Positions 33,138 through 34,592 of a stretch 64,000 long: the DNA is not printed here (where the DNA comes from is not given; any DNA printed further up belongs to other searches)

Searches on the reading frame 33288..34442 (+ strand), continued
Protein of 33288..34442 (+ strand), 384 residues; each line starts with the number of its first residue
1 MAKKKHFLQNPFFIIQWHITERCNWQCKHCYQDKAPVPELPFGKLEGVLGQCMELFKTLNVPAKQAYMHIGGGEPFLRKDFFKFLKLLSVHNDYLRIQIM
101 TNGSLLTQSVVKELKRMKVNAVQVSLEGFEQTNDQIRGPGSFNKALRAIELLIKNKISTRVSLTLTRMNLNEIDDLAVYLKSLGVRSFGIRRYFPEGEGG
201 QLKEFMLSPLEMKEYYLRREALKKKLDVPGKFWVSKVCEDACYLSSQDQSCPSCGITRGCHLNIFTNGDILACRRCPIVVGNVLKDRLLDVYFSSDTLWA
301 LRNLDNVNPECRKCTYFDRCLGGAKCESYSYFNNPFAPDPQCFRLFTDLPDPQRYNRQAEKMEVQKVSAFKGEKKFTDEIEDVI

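Call 60: search_protein_families(library=ncbifam, proteins=[L113:1493-3832:+, L113:4206-4643:+, L113:4947-5987:+, L113:6453-9818:+], max_evalue=0.00001)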
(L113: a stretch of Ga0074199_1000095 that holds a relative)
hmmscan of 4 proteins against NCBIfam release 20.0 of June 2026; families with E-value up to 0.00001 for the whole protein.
L113:1493-3832:+ (779 aa): 33 families (the best 25 are shown)
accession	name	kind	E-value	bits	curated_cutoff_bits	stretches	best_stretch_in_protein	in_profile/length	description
NF008168.0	PRK10917.2-2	equivalog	1.4e-265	883.5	718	2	499-779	512-795/795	ATP-dependent DNA helicase RecG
NF008165.0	PRK10917.1-3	equivalog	3.1e-246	819.2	711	2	500-764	411-677/692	ATP-dependent DNA helicase RecG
TIGR00643.1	recG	equivalog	1.2e-221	737.8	659.4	2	495-746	384-629/629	ATP-dependent DNA helicase RecG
NF008170.0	PRK10917.2-4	equivalog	1.4e-209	698.1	975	2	497-754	544-800/826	ATP-dependent DNA helicase RecG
NF008163.0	PRK10917.1-1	equivalog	3.2e-204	680.1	796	2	7-419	6-417/692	ATP-dependent DNA helicase RecG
NF008164.0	PRK10917.1-2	equivalog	1e-192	642.1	785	2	501-751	424-672/704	ATP-dependent DNA helicase RecG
NF008166.0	PRK10917.1-4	equivalog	5.4e-188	626.3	864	2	494-755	426-686/705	ATP-dependent DNA helicase RecG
NF008167.0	PRK10917.2-1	equivalog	1.3e-167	559.1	995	2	497-755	442-718/744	ATP-dependent DNA helicase RecG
TIGR00580.2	mfd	equivalog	1.4e-114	384.4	800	2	503-723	583-798/907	transcription-repair coupling factor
NF008169.0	PRK10917.2-3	equivalog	3.3e-95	319.9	555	2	496-747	362-604/610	ATP-dependent DNA helicase RecG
NF007966.0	PRK10689.1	equivalog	9.5e-84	281.9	1329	2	503-724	750-966/1148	transcription-repair coupling factor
NF010337.0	PRK13766.1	equivalog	4.7e-14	51.5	610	2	607-685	407-484/781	Hef nuclease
TIGR00595.1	priA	equivalog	2.2e-13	49.6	230.35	1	296-406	1-107/509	replication restart helicase PriA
NF004066.1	PRK05580.1-3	equivalog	1e-11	43.9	813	1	260-403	241-378/788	primosomal protein N'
TIGR04121.1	DEXH_lig_assoc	equivalog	2.6e-11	42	850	1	598-704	276-374/804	ligase-associated DNA damage response DEXH box helicase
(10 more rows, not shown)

L113:4206-4643:+ (145 aa): 0 families

L113:4947-5987:+ (346 aa): 61 families (the best 25 are shown)
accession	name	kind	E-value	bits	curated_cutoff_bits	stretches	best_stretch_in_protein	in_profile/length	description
TIGR04340.1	rSAM_ACGX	hypoth_equivalog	3.7e-53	180.9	400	1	18-346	2-339/341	radical SAM/SPASM domain protein, ACGX system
TIGR04082.1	rSAM_for_selen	equivalog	1.9e-48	165.5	350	1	19-344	199-515/516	thio(seleno)oxazole modification radical SAM maturase SbtM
TIGR04545.1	rSAM_ahbD_hemeb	equivalog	6.4e-47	160.6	500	2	22-229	3-205/339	heme b synthase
TIGR04303.1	GeoRSP_rSAM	equivalog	3.4e-41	141.9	400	1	21-345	7-325/325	GeoRSP system radical SAM/SPASM protein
TIGR04053.2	TIGR04053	equivalog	4.8e-41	141.2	395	2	259-344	277-362/366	TIGR04053 family radical SAM/SPASM domain-containing protein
TIGR03962.1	mycofact_rSAM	equivalog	6e-41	140.7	265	1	21-345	14-332/339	mycofactocin radical SAM maturase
TIGR04055.1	rSAM_NirJ2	equivalog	1.5e-38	133.2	500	1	22-344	3-322/326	putative heme d1 biosynthesis radical SAM protein NirJ2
NF050035.1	rSAM_WgK_link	exception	3.9e-33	114.9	650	2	24-204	14-189/367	radical SAM/SPASM peptide maturase WgkB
TIGR04051.1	rSAM_NirJ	equivalog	2.4e-32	112.3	515.45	2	23-209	6-186/354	heme d1 biosynthesis radical SAM protein NirJ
TIGR04250.1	SCM_rSAM_ScmE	equivalog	4e-32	111.5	400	2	24-186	8-165/358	SynChlorMet cassette radical SAM/SPASM protein ScmE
TIGR04251.1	SCM_rSAM_ScmF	equivalog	2.3e-27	96.3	400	1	23-338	8-333/353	SynChlorMet cassette radical SAM/SPASM protein ScmF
TIGR04133.1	rSAM_w_lipo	hypoth_equivalog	1.7e-26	93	425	1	20-326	25-330/350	TIGR04133 family radical SAM/SPASM protein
TIGR04347.1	pseudo_SAM_Halo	equivalog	7.8e-26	91.2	525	1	22-230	41-243/390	TIGR04347 family pseudo-SAM/SPASM protein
TIGR04546.1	rSAM_ahbC_deAc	equivalog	5.2e-25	88.1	650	1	22-217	42-231/390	12,18-didecarboxysiroheme deacetylase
NF041298.1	rSAM_mat_DynA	equivalog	5.8e-25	88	450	1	26-344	8-339/356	dynobactin maturation radical SAM/SPASM protein DynA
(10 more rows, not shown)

L113:6453-9818:+ (1121 aa): 0 families

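Call 61: search_protein_families(library=pfam, proteins=[P0149, P0121, L113:1493-3832:+, L113:4206-4643:+, L113:6453-9818:+], max_evalue=0.01)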
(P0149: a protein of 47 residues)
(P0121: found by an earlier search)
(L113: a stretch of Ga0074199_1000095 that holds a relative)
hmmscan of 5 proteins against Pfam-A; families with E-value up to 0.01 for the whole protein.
P0149 (47 aa): 0 families

P0121 (57 aa): 0 families

L113:1493-3832:+ (779 aa): 7 families
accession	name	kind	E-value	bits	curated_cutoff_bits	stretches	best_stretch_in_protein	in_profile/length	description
PF17191.10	RecG_wedge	-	7.2e-29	100.9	23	1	14-176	4-159/162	RecG wedge domain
PF00271.37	Helicase_C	-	7.1e-24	84.6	23.5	1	556-668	10-108/110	Helicase conserved C-terminal domain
PF00270.35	DEAD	-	1.6e-21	77.2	26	1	293-419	15-145/167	DEAD/DEAH box helicase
PF19833.4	RecG_dom3_C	-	5.8e-11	42.7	26.8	1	697-752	1-57/87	ATP-dependent DNA helicase RecG, domain 3, C-terminal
PF01336.31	tRNA_anti-codon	-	2.4e-09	37.4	27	1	63-141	1-75/75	OB-fold nucleic acid binding domain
PF04851.21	ResIII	-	4.1e-08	33.8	22.5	1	272-406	4-139/164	Type III restriction enzyme, res subunit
PF22590.2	Cas3-like_C_2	-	0.00016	22.3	27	1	584-668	15-103/106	CRISPR-associated nuclease/helicase Cas3, C-terminal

L113:4206-4643:+ (145 aa): 1 family
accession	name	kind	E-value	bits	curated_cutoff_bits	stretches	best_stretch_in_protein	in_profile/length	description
PF13279.12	4HBT_2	-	3e-16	60.4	25.5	1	21-137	2-120/122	Thioesterase-like superfamily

L113:6453-9818:+ (1121 aa): 2 families
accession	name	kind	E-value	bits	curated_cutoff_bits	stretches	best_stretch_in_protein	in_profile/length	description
PF12706.13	Lactamase_B_2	-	2.5e-06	27.7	27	1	710-758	3-53/200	Beta-lactamase superfamily domain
PF00753.33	Lactamase_B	-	1e-05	26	22.7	1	712-748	20-60/196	Metallo-beta-lactamase superfamily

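Call 64: find_encoding_contigs(protein=P0002, flank=8000, max_places=2)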
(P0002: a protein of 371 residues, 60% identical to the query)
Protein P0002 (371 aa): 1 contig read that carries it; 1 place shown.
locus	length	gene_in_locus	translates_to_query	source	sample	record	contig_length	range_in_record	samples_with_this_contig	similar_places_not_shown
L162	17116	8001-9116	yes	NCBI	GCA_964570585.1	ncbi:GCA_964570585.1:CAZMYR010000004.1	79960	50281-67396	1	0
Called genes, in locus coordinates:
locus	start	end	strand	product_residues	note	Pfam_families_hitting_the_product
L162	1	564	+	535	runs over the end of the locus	PF13231:PMT_2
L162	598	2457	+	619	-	PF02310:B12-binding (weak), PF04055:Radical_SAM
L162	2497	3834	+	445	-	PF13439:Glyco_transf_4, PF13579:Glyco_trans_4_4 (weak), PF00534:Glycos_transf_1, PF13692:Glyco_trans_1_4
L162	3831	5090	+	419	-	PF04932:Wzy_C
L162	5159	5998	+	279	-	PF00535:Glycos_transf_2, PF13641:Glyco_tranf_2_3, PF13632:Glyco_trans_2_3 (weak)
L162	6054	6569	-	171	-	PF00872:Transposase_mut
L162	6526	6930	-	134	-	PF00872:Transposase_mut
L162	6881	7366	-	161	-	-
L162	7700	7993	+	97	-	PF05402:PqqD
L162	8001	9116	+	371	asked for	PF04055:Radical_SAM, PF13186:SPASM (weak)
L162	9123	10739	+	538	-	PF08241:Methyltransf_11, PF08242:Methyltransf_12 (faint), PF13649:Methyltransf_25, PF13847:Methyltransf_31 (weak)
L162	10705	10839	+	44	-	-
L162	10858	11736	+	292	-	-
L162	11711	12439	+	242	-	-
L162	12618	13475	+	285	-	PF04055:Radical_SAM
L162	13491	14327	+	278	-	PF00583:Acetyltransf_1 (weak)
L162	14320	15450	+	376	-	-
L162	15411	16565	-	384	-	PF14907:NTP_transf_5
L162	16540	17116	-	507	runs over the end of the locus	PF13231:PMT_2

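Call 65: find_encoding_contigs(protein=P0019, flank=8000, max_places=2)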
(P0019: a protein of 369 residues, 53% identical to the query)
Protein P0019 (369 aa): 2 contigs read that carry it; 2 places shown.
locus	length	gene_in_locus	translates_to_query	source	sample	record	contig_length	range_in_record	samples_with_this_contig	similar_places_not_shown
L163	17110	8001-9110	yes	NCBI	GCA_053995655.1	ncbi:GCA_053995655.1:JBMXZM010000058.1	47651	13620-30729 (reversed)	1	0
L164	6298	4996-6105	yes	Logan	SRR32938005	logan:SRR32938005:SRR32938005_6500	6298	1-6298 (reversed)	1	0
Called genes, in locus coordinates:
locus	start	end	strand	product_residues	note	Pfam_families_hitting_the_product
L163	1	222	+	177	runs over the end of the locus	-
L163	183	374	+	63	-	-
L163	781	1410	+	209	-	PF00515:TPR_1, PF13371:TPR_9, PF13414:TPR_11, PF13431:TPR_17, PF07719:TPR_2, PF13424:TPR_12, PF00515:TPR_1, PF13432:TPR_16, +19 more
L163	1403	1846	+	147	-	-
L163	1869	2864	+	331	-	-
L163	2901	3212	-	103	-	-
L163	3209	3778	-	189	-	PF13443:HTH_26 (faint), PF01381:HTH_3, PF13413:HTH_25 (faint), PF01381:HTH_3, PF12844:HTH_19 (weak), PF13560:HTH_31 (weak)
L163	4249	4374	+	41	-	-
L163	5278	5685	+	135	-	PF01475:FUR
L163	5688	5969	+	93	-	-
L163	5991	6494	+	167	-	PF02915:Rubrerythrin, PF21349:RUBY_RBDX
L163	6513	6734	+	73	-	PF01106:NifU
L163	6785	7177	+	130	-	PF01880:Desulfoferrodox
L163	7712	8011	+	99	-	PF05402:PqqD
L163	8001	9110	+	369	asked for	PF04055:Radical_SAM, PF13186:SPASM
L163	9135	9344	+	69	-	-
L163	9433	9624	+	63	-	-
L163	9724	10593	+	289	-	-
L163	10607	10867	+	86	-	-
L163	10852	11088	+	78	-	-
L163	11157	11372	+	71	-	-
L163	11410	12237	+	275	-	PF00583:Acetyltransf_1 (faint)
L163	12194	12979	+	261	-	PF00005:ABC_tran, PF13304:AAA_21 (faint)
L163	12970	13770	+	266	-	PF01061:ABC2_membrane, PF03379:CcmB (weak), PF12698:ABC2_membrane_3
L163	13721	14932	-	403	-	PF14907:NTP_transf_5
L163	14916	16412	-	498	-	PF13231:PMT_2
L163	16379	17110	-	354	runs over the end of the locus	PF04055:Radical_SAM, PF13186:SPASM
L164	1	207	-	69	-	?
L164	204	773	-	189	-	PF13443:HTH_26 (faint), PF01381:HTH_3, PF13413:HTH_25 (faint), PF01381:HTH_3, PF12844:HTH_19 (weak), PF13560:HTH_31 (weak)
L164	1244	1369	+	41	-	-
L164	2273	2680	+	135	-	PF01475:FUR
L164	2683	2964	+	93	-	-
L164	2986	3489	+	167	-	PF02915:Rubrerythrin, PF21349:RUBY_RBDX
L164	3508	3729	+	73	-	PF01106:NifU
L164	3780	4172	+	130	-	PF01880:Desulfoferrodox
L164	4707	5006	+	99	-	PF05402:PqqD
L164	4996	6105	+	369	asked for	PF04055:Radical_SAM, PF13186:SPASM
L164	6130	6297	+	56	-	?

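Call 66: find_encoding_contigs(protein=P0022, flank=8000, max_places=2)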
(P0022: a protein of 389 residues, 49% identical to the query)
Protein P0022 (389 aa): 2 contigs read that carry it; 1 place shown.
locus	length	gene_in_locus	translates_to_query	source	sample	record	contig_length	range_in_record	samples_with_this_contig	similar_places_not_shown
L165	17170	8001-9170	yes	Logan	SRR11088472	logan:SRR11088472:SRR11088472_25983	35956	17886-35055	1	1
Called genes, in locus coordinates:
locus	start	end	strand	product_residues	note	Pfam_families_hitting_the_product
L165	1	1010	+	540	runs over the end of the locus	PF13231:PMT_2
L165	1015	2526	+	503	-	PF13231:PMT_2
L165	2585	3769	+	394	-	PF13439:Glyco_transf_4, PF13579:Glyco_trans_4_4 (weak), PF00534:Glycos_transf_1, PF13692:Glyco_trans_1_4 (weak)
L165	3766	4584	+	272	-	PF00005:ABC_tran, PF13304:AAA_21 (faint)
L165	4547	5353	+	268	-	PF01061:ABC2_membrane, PF12698:ABC2_membrane_3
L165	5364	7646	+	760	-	PF14907:NTP_transf_5, PF04055:Radical_SAM, PF13186:SPASM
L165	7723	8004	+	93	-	PF05402:PqqD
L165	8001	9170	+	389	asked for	PF04055:Radical_SAM, PF13186:SPASM (weak)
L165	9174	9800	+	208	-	-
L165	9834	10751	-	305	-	-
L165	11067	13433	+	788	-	PF00899:ThiF (weak), PF02624:YcaO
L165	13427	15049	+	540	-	PF13231:PMT_2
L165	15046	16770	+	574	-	PF02543:Carbam_trans_N, PF16861:Carbam_trans_C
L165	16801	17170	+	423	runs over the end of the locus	?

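Call 81: predict_structure(alignment_id=A2)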
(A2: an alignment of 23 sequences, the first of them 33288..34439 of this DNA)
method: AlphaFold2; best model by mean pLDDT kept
length: 384 residues; sequences in the alignment: 23
mean_pLDDT: 85.4   pTM: 0.86
mean pLDDT of the five models: 85.4, 82.9, 82.4, 82.3, 77.4
residues with pLDDT >= 90: 235; 70-90: 86; 50-70: 40; < 50: 23
segments of 3 or more residues with pLDDT < 50: 1-4, 369-384
pLDDT, mean of each block of 10 residues (from residue 1): 55 93 68 67 96 96 95 91 97 96 96 97 96 90 97 98 93 97 96 67 87 93 94 86 74 78 94 89 97 94 89 85 80 90 92 74 56 35 37
secondary structure, 60 per line:
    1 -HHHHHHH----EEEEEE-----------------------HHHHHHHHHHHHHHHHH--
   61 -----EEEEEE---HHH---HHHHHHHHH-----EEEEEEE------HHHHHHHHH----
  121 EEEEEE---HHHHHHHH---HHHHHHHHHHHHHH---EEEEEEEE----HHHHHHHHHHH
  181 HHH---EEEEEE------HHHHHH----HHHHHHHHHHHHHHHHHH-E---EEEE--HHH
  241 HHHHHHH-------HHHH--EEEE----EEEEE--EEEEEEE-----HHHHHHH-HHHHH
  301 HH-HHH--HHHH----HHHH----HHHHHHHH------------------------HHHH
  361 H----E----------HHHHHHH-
elements in order: H2-8 E13-18 H42-58 E66-71 H81-89 E95-101 H108-116 E121-126 H130-137 H141-154 E158-165 H170-183 E187-192 H199-204 H209-226 E232-235 H238-247 H255-258 E261-264 E269-273 E276-282 H288-294 H296-302 H309-312 H317-320 H325-332 H357-361 H377-383

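Call 84: fold_search(model_id=the predicted structure, library=pdb)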
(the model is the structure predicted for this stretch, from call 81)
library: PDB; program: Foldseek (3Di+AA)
matches with E <= 10: 1816; with E <= 0.001: 165
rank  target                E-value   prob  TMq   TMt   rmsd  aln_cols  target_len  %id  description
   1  6efn                  1.0e-14  1.00  0.59  0.59   3.6       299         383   19  Structure of a RiPP maturase, SkfB (released 2018-10-24)
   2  4k37_A                1.0e-14  1.00  0.67  0.71   4.5       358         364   20  Native anSMEcpe with bound AdoMet (released 2013-05-08)
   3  6c8v                  1.5e-14  1.00  0.60  0.73   5.1       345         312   16  X-ray structure of PqqE from Methylobacterium extorquens (released 2018-02-14)
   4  4k39_A                1.5e-14  1.00  0.65  0.69   4.5       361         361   21  Native anSMEcpe with bound AdoMet and Cp18Cys peptide (released 2013-05-08)
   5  5v1s_A                2.1e-14  1.00  0.69  0.63   4.6       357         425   18  Crystal structure of Streptococcus suis SuiB bound to S-adenosylmethionine (released 2017-08-30)
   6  5v1t_A                6.0e-14  1.00  0.66  0.59   4.9       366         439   17  Crystal structure of Streptococcus suis SuiB bound to precursor peptide SuiA (released 2017-08-30)
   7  5v1s_B                6.4e-14  1.00  0.66  0.60   4.8       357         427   18  Crystal structure of Streptococcus suis SuiB bound to S-adenosylmethionine (released 2017-08-30)
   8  5v1q_A                6.8e-14  1.00  0.67  0.61   4.8       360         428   17  Crystal structure of Streptococcus suis SuiB (released 2017-08-30)
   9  4k36_A                1.2e-13  1.00  0.66  0.67   4.4       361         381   19  His6 tagged anSMEcpe with bound AdoMet (released 2013-05-08)
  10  4k39_B                1.7e-13  1.00  0.67  0.72   4.4       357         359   20  Native anSMEcpe with bound AdoMet and Cp18Cys peptide (released 2013-05-08)
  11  5v1q_B                2.3e-13  1.00  0.68  0.60   4.8       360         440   18  Crystal structure of Streptococcus suis SuiB (released 2017-08-30)
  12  4k37_B                2.3e-13  1.00  0.66  0.69   4.4       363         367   19  Native anSMEcpe with bound AdoMet (released 2013-05-08)
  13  4k38_A                2.9e-13  1.00  0.66  0.68   4.4       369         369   20  Native anSMEcpe with bound AdoMet and Kp18Cys peptide (released 2013-05-08)
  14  4k36_B                3.1e-13  1.00  0.67  0.70   4.4       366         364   18  His6 tagged anSMEcpe with bound AdoMet (released 2013-05-08)
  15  4k38_B                5.1e-13  1.00  0.65  0.69   4.4       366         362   20  Native anSMEcpe with bound AdoMet and Kp18Cys peptide (released 2013-05-08)
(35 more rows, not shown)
